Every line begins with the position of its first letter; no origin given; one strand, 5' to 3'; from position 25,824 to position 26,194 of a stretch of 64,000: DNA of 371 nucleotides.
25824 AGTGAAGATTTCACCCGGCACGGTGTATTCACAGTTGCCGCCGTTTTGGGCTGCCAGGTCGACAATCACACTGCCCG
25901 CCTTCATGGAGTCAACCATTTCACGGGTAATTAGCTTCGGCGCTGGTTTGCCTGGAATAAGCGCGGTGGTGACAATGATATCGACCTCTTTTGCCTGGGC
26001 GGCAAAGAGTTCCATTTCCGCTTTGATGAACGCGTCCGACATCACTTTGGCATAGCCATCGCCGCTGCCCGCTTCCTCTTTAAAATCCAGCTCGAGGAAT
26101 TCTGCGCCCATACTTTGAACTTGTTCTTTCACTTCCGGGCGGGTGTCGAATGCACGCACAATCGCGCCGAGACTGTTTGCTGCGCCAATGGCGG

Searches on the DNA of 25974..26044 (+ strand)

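Call 47: search_dna_similar(query=window:25974-26044:+, collection=ecoli_genomes, mode=near, max_rows=6)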
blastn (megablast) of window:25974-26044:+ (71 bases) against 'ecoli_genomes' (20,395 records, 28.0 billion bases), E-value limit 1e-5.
Records with a match: 5421; places in all: 5421; records where one place covers at least 80% of the query: 5421.
Genomes with a match: 5421 of 5426; with a place that covers at least 80% of the query: 5421. Places per genome that has any: lowest 1, median 1, highest 1. On chromosomes: 5420 places; on plasmids: 1.
Best place of each record, by identity: >=99% 5197; 95-99% 224.
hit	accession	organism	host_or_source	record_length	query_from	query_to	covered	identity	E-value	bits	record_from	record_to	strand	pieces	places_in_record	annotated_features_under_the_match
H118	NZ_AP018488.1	Escherichia coli O157:H7 strain PV15-279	Homo sapiens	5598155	1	71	100%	100.0%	2e-28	132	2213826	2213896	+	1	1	pntA: Re/Si-specific NAD(P)(+) transhydrogenase subunit alpha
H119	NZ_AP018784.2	Escherichia coli strain SK1144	-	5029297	1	71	100%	100.0%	2e-28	132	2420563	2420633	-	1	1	pntA: Re/Si-specific NAD(P)(+) transhydrogenase subunit alpha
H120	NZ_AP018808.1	Escherichia coli strain E2865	Bos taurus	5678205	1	71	100%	100.0%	2e-28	132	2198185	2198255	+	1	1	pntA: Re/Si-specific NAD(P)(+) transhydrogenase subunit alpha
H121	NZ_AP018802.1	Escherichia coli strain E2863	Bos taurus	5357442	1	71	100%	100.0%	2e-28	132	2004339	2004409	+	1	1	pntA: Re/Si-specific NAD(P)(+) transhydrogenase subunit alpha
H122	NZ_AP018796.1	Escherichia coli strain E2855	Bos taurus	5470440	1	71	100%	100.0%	2e-28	132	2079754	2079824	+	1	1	pntA: Re/Si-specific NAD(P)(+) transhydrogenase subunit alpha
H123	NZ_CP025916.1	Escherichia coli strain 120899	Homo sapiens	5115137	1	71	100%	100.0%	2e-28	132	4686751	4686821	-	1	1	pntA: Re/Si-specific NAD(P)(+) transhydrogenase subunit alpha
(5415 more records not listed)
